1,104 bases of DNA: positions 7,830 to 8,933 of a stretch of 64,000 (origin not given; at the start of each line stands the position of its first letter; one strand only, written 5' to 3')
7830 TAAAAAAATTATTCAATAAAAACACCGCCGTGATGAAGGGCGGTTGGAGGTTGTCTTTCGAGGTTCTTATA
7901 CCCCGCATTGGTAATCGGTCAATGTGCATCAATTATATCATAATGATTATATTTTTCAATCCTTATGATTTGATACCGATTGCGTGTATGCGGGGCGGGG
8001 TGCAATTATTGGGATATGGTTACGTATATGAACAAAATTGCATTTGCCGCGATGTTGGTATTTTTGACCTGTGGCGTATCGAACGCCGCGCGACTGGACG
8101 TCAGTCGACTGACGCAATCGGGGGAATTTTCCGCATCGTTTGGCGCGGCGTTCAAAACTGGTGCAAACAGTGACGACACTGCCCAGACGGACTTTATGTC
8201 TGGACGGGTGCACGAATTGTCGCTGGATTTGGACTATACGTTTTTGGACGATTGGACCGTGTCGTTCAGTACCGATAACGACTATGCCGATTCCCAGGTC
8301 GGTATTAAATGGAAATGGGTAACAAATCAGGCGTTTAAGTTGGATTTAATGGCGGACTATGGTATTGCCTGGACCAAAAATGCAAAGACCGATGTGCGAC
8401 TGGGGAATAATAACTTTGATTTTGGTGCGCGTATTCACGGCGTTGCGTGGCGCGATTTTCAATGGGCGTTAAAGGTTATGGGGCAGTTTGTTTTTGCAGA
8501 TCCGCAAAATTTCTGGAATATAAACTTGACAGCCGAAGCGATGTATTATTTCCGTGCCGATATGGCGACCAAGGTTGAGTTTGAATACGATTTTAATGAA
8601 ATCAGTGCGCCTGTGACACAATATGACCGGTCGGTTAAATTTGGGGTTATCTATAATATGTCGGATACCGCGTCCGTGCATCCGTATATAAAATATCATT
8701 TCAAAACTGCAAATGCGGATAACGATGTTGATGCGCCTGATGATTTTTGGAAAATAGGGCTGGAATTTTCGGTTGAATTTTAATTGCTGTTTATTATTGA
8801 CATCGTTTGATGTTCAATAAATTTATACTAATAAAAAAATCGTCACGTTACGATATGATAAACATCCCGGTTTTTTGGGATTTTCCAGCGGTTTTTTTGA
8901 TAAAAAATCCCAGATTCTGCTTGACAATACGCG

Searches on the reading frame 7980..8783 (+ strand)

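Call 86: search_protein_families(library=pfam, proteins=[window:7980-8783:+], max_evalue=0.01)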
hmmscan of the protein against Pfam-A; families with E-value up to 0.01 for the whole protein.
window:7980-8783:+ (267 aa): 1 family
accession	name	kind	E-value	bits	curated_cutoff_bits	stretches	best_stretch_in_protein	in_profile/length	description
PF19089.6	DUF5777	-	0.0087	15.8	23.1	0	53-120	23-87/247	Membrane bound beta barrel domain (DUF5777)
